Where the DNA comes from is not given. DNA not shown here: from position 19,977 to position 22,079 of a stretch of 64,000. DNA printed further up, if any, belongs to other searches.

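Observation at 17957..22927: Four-gene, translationally coupled low-GC operon (Dcm + HD + ORC/Cdc6-like ATPase + unknown): candidate undescribed methylation-linked defence system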

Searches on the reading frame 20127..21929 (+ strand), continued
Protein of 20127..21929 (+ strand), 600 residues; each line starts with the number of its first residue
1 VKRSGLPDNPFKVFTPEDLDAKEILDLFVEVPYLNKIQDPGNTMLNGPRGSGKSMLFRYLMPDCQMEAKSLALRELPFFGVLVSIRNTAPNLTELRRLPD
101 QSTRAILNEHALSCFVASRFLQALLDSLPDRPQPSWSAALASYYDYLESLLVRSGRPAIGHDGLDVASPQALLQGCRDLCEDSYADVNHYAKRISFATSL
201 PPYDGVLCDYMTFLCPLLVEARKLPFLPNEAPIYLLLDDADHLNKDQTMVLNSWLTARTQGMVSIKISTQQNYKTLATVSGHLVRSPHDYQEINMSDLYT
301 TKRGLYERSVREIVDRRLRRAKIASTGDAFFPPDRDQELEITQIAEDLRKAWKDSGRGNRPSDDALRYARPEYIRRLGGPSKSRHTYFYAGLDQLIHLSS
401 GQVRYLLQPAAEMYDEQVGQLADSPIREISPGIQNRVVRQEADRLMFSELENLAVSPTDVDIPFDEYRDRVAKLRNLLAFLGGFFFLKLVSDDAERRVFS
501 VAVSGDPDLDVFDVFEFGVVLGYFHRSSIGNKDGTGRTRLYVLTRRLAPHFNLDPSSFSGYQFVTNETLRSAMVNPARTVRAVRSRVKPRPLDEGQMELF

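Call 34: search_solved_structures(query=A1, max_evalue=1)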
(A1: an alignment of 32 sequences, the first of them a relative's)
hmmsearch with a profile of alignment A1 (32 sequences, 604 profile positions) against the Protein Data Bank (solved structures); distinct sequences matched with E-value up to 1: 14.
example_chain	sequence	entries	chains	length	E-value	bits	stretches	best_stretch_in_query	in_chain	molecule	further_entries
9r1o_A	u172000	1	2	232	0.031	16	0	135-227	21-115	sc-apCC-6-DPH-NR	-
8qad_A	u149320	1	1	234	0.051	15.3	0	119-184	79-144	sc-apCC-6-LLIA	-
9v1l_lJ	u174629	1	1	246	0.13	13.9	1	95-219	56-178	60S ribosomal protein L7a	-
9v1i_lJ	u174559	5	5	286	0.17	13.5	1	95-218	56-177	60S ribosomal protein L7a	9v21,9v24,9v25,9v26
9wfu_A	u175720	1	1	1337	0.3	12.7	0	36-60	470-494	ABC transporter D family member 1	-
9wfg_A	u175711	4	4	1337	0.3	12.7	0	36-60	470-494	ABC transporter D family member 1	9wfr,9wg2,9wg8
7rr9_A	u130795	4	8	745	0.54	11.9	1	36-60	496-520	ATP-binding cassette sub-family D member 1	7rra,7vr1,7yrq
7xec_A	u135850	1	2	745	0.54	11.9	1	36-60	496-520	ATP-binding cassette sub-family D member 1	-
7shm_A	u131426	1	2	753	0.55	11.9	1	36-60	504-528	ATP-binding cassette sub-family D member 1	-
7shn_A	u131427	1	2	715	0.56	11.9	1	36-60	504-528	ATP-binding cassette sub-family D member 1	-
7x07_A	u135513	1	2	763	0.56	11.8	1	36-60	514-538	ATP-binding cassette sub-family D member 1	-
7x0t_A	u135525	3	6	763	0.56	11.8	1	36-60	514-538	ATP-binding cassette sub-family D member 1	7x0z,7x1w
7vwc_A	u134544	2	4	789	0.58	11.8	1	36-60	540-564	Peroxisomal Membrane Protein related,ATP-binding cassette sub-family D member 1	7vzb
7vx8_B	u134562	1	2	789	0.58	11.8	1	36-60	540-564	Peroxisomal Membrane Protein related,ATP-binding cassette sub-family D member 1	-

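Call 52: search_dna_similar(query=window:20127-21926:+, collection=plasmids, mode=protein, max_rows=15)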
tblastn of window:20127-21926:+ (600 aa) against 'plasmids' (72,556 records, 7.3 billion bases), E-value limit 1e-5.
Records with a match: 4; places in all: 5; records where one place covers at least 80% of the query: 3.
Best place of each record, by identity: <60% 4.
By first word of the organism name: Yoonia 1; Agrobacterium 1; Rhizobium 1; Spirosoma 1.
By predicted mobility (MOB-suite, as given by PLSDB): non-mobilizable 3; conjugative 1.
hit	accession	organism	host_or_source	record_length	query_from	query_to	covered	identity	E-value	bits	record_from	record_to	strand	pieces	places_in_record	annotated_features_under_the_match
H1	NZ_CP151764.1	Yoonia sp. SS1-5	cell culture,Marine algae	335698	6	600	99%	35.9%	3e-95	327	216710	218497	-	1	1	hypothetical protein (x2)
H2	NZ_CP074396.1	Agrobacterium salinitolerans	Cotton,tiaaue sample,root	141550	9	581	96%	35.3%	4e-91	315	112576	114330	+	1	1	hypothetical protein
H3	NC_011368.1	Rhizobium leguminosarum bv. trifolii WSM2304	-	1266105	6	582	96%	34.2%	4e-84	295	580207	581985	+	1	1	record has no annotation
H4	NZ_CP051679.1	Spirosoma rhododendri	cell culture,Flower of Rhododendron ...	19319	168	583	69%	42.5%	6e-96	329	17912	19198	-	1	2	none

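Call 53: search_dna_similar(query=window:20127-21926:+, collection=phages, mode=protein, max_rows=10)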
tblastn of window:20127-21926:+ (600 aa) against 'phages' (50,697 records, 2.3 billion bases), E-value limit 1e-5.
Records with a match: 1; places in all: 1; records where one place covers at least 80% of the query: 0.
Best place of each record, by identity: <60% 1.
By first word of the organism name: Bacteriophage 1.
By host as written in the record: - 1.
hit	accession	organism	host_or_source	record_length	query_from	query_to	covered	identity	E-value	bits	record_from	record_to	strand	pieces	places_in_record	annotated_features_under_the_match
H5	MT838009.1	Bacteriophage sp.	human fecal samples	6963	6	136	22%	41.9%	2e-22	108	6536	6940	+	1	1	record has no annotation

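Call 54: get_annotated_region(hit=H2, flank=7000)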
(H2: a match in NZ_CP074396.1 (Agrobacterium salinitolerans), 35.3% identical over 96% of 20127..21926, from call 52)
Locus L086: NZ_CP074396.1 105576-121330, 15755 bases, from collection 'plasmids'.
description: Agrobacterium salinitolerans strain DG3-1 plasmid pDG3-1c, complete sequence
organism: Agrobacterium salinitolerans (NCBI taxid 1183413)
taxonomy: Bacteria; Pseudomonadota; Alphaproteobacteria; Hyphomicrobiales; Rhizobiaceae; Agrobacterium; Agrobacterium salinitolerans
host: -; source: Cotton,tiaaue sample,root; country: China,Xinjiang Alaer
typing (MOB-suite, as given by PLSDB): conjugative; replicon rep_cluster_352,rep_cluster_490; relaxase MOBQ; mating-pair formation MPF_T
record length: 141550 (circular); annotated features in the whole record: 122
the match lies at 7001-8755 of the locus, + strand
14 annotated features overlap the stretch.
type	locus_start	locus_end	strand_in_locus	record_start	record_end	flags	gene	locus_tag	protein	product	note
CDS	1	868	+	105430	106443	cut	repB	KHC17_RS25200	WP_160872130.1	plasmid partitioning protein RepB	-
CDS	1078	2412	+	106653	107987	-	repC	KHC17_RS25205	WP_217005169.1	plasmid replication protein RepC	-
CDS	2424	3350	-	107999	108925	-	-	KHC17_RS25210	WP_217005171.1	recombinase family protein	GO:0006310 - DNA recombination [Evidence IEA]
CDS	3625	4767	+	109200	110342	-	-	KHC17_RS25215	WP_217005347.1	RHE_PE00001 family protein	-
CDS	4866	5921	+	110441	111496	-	-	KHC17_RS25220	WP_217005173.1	DNA cytosine methyltransferase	GO:0006304 - DNA modification [Evidence IEA]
CDS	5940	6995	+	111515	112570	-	-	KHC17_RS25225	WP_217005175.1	hypothetical protein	-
CDS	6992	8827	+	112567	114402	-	-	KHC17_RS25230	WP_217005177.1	hypothetical protein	-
CDS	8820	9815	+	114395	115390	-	-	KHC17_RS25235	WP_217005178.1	hypothetical protein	-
CDS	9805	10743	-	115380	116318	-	thyX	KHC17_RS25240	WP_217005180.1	FAD-dependent thymidylate synthase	GO:0009265 - 2'-deoxyribonucleotide biosynthetic process [Evidence IEA]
CDS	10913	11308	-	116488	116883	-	vsr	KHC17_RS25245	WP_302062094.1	DNA mismatch endonuclease Vsr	GO:0006298 - mismatch repair [Evidence IEA]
CDS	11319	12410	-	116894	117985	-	-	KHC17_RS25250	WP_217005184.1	hypothetical protein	-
CDS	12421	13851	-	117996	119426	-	-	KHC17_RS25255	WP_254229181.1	DNA cytosine methyltransferase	GO:0006304 - DNA modification [Evidence IEA]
CDS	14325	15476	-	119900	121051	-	-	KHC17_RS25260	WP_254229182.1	hypothetical protein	-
CDS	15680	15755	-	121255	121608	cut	tnpB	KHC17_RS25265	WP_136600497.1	IS66 family insertion sequence element accessory protein TnpB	-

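Call 55: get_annotated_region(hit=H1, flank=7000)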
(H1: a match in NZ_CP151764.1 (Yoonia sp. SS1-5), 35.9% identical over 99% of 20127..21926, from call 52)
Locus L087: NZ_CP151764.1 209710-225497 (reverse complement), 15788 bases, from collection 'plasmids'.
description: Yoonia sp. SS1-5 plasmid pSS15unnamed1
organism: Yoonia sp. SS1-5 (NCBI taxid 3137370)
taxonomy: Bacteria; Pseudomonadota; Alphaproteobacteria; Rhodobacterales; Paracoccaceae; Yoonia; Yoonia sp. SS1-5
host: -; source: cell culture,Marine algae; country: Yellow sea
typing (MOB-suite, as given by PLSDB): non-mobilizable; replicon rep_cluster_558
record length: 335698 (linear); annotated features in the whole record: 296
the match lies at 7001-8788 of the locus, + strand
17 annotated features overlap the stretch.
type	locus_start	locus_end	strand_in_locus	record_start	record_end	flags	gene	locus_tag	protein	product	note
CDS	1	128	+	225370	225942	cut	-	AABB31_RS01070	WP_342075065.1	Crp/Fnr family transcriptional regulator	GO:0006355 - regulation of DNA-templated transcription [Evidence IEA]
CDS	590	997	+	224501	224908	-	-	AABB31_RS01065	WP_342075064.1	hypothetical protein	-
CDS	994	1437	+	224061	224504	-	-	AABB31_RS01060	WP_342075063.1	DUF2147 domain-containing protein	-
CDS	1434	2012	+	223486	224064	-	-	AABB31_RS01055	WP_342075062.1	hypothetical protein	-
CDS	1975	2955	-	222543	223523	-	-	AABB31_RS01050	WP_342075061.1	helix-turn-helix domain-containing protein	GO:0006355 - regulation of DNA-templated transcription [Evidence IEA]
CDS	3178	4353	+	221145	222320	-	-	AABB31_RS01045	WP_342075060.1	hypothetical protein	-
CDS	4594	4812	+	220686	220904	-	-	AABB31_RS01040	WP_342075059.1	hypothetical protein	-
CDS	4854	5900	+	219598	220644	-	-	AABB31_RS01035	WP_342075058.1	DNA cytosine methyltransferase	GO:0006304 - DNA modification [Evidence IEA]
CDS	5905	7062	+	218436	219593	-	-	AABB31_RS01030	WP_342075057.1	hypothetical protein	-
CDS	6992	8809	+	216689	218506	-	-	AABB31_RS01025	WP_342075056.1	hypothetical protein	-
CDS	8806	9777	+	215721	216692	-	-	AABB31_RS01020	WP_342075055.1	hypothetical protein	-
CDS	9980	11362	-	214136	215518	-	-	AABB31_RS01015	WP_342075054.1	IS1182 family transposase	-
CDS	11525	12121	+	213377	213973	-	-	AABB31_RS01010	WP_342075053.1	DUF6088 family protein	-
CDS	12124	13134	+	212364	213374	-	-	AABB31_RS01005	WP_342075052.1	nucleotidyl transferase AbiEii/AbiGii toxin family protein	-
CDS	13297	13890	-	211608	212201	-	-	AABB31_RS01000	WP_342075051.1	SMC-Scp complex subunit ScpB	-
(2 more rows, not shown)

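Call 60: search_protein_families(library=pfam, proteins=[L083:8155-8949:+, L083:7339-8133:+, L083:5991-7346:+, L031:4314-5153:+, L031:2638-3597:+, L067:19448-21715:-, L057:10134-11111:+, L060:4969-7089:-, L060:10870-12381:-, L045:12767-13669:+], max_evalue=0.001)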
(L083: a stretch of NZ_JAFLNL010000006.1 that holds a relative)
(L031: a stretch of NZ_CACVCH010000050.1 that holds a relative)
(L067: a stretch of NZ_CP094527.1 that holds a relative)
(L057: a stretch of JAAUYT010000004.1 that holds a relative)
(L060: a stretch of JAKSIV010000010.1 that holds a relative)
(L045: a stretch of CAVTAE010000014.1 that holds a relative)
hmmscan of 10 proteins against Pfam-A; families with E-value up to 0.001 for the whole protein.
L083:8155-8949:+ (264 aa): 1 family
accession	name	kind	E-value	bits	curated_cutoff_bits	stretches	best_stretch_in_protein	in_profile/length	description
PF00303.24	Thymidylat_synt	-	5e-125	416.4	24.3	1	3-264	2-266/266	Thymidylate synthase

L083:7339-8133:+ (264 aa): 0 families

L083:5991-7346:+ (451 aa): 1 family
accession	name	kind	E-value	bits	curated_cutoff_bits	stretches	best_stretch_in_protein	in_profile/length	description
PF13304.12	AAA_21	-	5.1e-25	89.6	27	1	46-389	2-304/304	AAA domain, putative AbiEii toxin, Type IV TA system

L031:4314-5153:+ (279 aa): 0 families

L031:2638-3597:+ (319 aa): 1 family
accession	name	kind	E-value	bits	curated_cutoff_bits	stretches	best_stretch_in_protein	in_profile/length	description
PF18906.5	Phage_tube_2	-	1.6e-48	166.1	27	1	8-298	1-266/266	Phage tail tube protein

L067:19448-21715:- (756 aa): 1 family
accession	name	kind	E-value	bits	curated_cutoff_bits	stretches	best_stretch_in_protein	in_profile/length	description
PF10593.14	Z1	-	1.9e-73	247.3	25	1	285-509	1-226/228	Z1 domain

L057:10134-11111:+ (326 aa): 1 family
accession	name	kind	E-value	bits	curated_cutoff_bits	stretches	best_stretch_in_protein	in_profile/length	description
PF14390.12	DUF4420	-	1.8e-48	165.8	27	1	46-316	26-305/306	Putative PD-(D/E)XK family member, (DUF4420)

L060:4969-7089:- (707 aa): 2 families
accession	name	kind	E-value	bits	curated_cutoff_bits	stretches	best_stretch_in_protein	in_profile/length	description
PF10592.14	AIPR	-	2.5e-89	300.4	25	1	250-578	1-306/308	AIPR protein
PF22879.1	AIPR_N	-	7e-29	101.2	28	1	32-191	1-151/151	Abortive infection phage resistance protein N-terminal domain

L060:10870-12381:- (504 aa): 1 family
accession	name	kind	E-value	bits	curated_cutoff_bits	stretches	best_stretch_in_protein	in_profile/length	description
PF13589.12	HATPase_c_3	-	2.4e-36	125.2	25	1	25-164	1-137/137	Histidine kinase-, DNA gyrase B-, and HSP90-like ATPase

L045:12767-13669:+ (301 aa): 1 family
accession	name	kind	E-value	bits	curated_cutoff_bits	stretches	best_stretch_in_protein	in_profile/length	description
PF02511.20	Thy1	-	2.9e-50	171.2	24.8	1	27-226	1-190/191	Thymidylate synthase complementing protein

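Call 67: search_protein_families(library=pfam, proteins=[L025:12819-13904:-, L025:14028-15101:+, L025:6533-8626:-, L025:3498-6350:-, L025:15885-16976:+, L031:9607-10860:-, L031:10749-12995:-], max_evalue=0.001)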
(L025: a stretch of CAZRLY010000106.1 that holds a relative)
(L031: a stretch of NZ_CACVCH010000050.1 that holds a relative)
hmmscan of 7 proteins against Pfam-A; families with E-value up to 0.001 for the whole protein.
L025:12819-13904:- (361 aa): 5 families
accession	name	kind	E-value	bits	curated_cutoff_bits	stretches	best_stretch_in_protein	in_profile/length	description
PF02732.21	ERCC4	-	3.7e-14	53.2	24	1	20-133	12-140/140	ERCC4 domain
PF12826.13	HHH_2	-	2.6e-06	27.9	27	1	167-213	9-55/64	Helix-hairpin-helix motif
PF06250.17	YhcG_C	-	4.6e-06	27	32.5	1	217-300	19-100/157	YhcG PDDEXK nuclease domain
PF14520.12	HHH_5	-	8.2e-06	26.6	27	1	166-212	7-54/57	Helix-hairpin-helix domain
PF00633.29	HHH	-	0.00015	21.9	24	0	183-207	1-25/30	Helix-hairpin-helix motif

L025:14028-15101:+ (357 aa): 1 family
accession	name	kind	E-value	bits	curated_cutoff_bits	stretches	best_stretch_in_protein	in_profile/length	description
PF03235.19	GmrSD_N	-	4.4e-26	92.7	33.2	1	21-175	9-199/199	GmrSD restriction endonuclease, N-terminal domain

L025:6533-8626:- (697 aa): 10 families
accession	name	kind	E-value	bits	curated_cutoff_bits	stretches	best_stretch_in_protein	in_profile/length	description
PF00023.36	Ank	-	5e-26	89.8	21.1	3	313-345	1-33/33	Ankyrin repeat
PF12796.13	Ank_2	-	1.4e-22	80.5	27.3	2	241-344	1-90/90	Ankyrin repeats (3 copies)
PF13857.12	Ank_5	-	4.2e-21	75.2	27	3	300-353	1-55/56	Ankyrin repeats (many copies)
PF13637.12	Ank_4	-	3.2e-19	69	22.7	2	285-334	1-50/50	Ankyrin repeats (many copies)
PF13606.12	Ank_3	-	1.6e-16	58.9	22.3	1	313-341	1-29/30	Ankyrin repeat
PF08281.18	Sigma70_r4_2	-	5.4e-13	48.8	25.7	1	157-209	2-54/54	Sigma-70, region 4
PF04542.20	Sigma70_r2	-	4.8e-11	42.7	24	1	61-126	1-68/71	Sigma-70 region 2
PF18765.7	Polbeta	-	6e-11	42.8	26.9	1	404-496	5-92/93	Polymerase beta, Nucleotidyltransferase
PF01909.29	NTP_transf_2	-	2.4e-06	28.3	21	1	401-444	3-46/93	Nucleotidyltransferase domain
PF04545.22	Sigma70_r4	-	1.6e-05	24.8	24.1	1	162-197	1-36/50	Sigma-70, region 4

L025:3498-6350:- (950 aa): 18 families
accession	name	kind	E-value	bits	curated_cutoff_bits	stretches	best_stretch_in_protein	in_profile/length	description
PF17755.6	UvrA_DNA-bind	-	7.4e-24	84.6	23.2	1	296-393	2-98/110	UvrA DNA-binding domain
PF17760.6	UvrA_inter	-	1.2e-22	80.2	23.3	1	133-237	3-107/109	UvrA interaction domain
PF00005.33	ABC_tran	-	5e-18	66.5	25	1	633-871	1-137/137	ABC transporter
PF02463.25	SMC_N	-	6.7e-11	42.5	40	0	638-913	18-210/220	RecF/RecN/SMC N terminal domain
PF13555.12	AAA_29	-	4.3e-08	33.2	27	0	639-660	18-39/61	P-loop containing region of AAA domain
PF13191.12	AAA_16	-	1.4e-06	29.3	32.6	0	24-47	23-45/167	AAA ATPase domain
PF03193.22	RsgA_GTPase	-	4.6e-06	27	30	0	618-666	82-129/174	RsgA GTPase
PF13304.12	AAA_21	-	9.4e-06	26.3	27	0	466-543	205-280/304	AAA domain, putative AbiEii toxin, Type IV TA system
PF20703.3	nSTAND1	-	1.5e-05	25.2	27.1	0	19-42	27-50/379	Novel STAND NTPase 1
PF13476.12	AAA_23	-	3.6e-05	24.9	27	0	645-665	21-41/201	AAA domain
PF13401.12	AAA_22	-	6.3e-05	23.7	27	0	644-666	6-28/130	AAA domain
PF20720.3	nSTAND3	-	0.00011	22.4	27.2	0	24-46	16-38/155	Novel STAND NTPase 3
PF13238.12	AAA_18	-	0.00025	21.9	29.4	0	647-671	2-24/128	AAA domain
PF13175.12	AAA_15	-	0.00028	21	32.1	0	856-901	324-369/374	AAA ATPase domain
PF00684.25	DnaJ_CXXCXGXG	-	0.00036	21.2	32.7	0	748-778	17-50/65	DnaJ central domain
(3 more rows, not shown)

L025:15885-16976:+ (363 aa): 4 families
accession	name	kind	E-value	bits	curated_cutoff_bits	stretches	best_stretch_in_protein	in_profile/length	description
PF08281.18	Sigma70_r4_2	-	1.7e-12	47.2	25.7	1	148-199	3-54/54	Sigma-70, region 4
PF04545.22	Sigma70_r4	-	1.1e-11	44.5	24.1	1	152-201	1-50/50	Sigma-70, region 4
PF04542.20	Sigma70_r2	-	1.2e-09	38.3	24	1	54-113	1-62/71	Sigma-70 region 2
PF07638.17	Sigma70_ECF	-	0.00015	22.2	21.1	0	37-203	5-183/185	ECF sigma factor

L031:9607-10860:- (417 aa): 1 family
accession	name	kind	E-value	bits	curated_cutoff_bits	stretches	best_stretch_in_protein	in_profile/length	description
PF10117.15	McrBC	-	6e-19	68.6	23.9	1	59-193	31-165/318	McrBC 5-methylcytosine restriction system component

L031:10749-12995:- (748 aa): 7 families
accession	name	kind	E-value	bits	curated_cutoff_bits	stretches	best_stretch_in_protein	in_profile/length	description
PF07728.20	AAA_5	-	1.4e-27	96.8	22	1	485-642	1-139/139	AAA domain (dynein-related subfamily)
PF20720.3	nSTAND3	-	1.3e-06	28.6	27.2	1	468-536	2-63/155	Novel STAND NTPase 3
PF00004.35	AAA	-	5.4e-05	24.1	21.2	1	486-642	1-123/131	ATPase family associated with various cellular activities (AAA)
PF01695.23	IstB_IS21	-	0.00013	22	24.1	1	479-517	88-124/238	IstB-like ATP binding protein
PF13401.12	AAA_22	-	0.00024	21.8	27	1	482-589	4-110/130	AAA domain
PF13191.12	AAA_16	-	0.00041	21.3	32.6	0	471-520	10-62/167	AAA ATPase domain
PF20030.5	bpMoxR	-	0.00059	19.4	27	0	466-510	13-58/205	MoxR domain in the MoxR-vWA-beta-propeller ternary systems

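Call 83: search_protein_families(library=phrogs, proteins=[window:20127-21926:+], max_evalue=0.01)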
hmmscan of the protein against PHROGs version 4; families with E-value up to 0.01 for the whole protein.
window:20127-21926:+ (600 aa): 0 families

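Call 87: find_encoding_contigs(protein=P0018, flank=9000, max_places=1)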
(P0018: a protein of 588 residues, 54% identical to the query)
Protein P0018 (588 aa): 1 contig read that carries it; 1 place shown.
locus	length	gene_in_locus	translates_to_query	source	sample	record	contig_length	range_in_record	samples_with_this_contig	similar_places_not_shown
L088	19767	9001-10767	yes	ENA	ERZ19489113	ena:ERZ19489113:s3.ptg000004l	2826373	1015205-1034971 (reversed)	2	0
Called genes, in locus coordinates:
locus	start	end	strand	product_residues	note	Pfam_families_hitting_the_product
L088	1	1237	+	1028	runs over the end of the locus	PF00176:SNF2-rel_dom, PF00270:DEAD, PF04851:ResIII, PF00271:Helicase_C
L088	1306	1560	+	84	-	PF02604:PhdYeFM_antitox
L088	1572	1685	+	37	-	-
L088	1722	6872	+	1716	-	PF02384:N6_Mtase (faint), PF07669:Eco57I (faint)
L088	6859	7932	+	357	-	PF00145:DNA_methylase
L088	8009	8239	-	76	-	-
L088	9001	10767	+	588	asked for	PF24389:ORC-CDC6-like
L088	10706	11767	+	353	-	-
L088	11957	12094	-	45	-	-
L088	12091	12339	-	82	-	PF02604:PhdYeFM_antitox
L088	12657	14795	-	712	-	PF13532:2OG-FeII_Oxy_2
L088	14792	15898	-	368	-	PF13401:AAA_22 (faint), PF01443:Viral_helicase1 (faint), PF13361:UvrD_C (faint)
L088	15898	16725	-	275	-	-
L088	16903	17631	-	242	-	PF01863:YgjP-like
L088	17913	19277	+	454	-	PF23235:WHD_3rd_Lhr (weak), PF06224:AlkZ-like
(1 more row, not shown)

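Call 88: find_encoding_contigs(protein=P0026, flank=9000, max_places=1)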
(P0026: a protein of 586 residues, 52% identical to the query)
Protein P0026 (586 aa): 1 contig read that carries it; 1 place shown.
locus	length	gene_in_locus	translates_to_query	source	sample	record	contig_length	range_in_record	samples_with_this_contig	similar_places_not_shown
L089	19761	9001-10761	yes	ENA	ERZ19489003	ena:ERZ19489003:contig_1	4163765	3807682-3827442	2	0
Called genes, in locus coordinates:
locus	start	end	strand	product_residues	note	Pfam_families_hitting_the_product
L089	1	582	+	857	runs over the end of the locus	PF02861:Clp_N, PF23569:NBD_SMAX1, PF00004:AAA, PF17871:AAA_lid_9, PF00158:Sigma54_activat (weak), PF07724:AAA_2, PF07728:AAA_5, PF10431:ClpB_D2-small, +10 more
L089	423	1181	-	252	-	-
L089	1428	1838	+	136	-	PF01850:PIN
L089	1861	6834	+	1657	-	PF02384:N6_Mtase (weak), PF07669:Eco57I (weak)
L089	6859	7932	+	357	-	PF00145:DNA_methylase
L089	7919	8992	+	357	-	PF24391:HD-CE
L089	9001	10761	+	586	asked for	PF24389:ORC-CDC6-like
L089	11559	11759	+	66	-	-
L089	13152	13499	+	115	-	PF18478:PIN_10 (weak), PF18480:DUF5615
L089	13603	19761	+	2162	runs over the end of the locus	PF00270:DEAD, PF00271:Helicase_C, PF09369:MZB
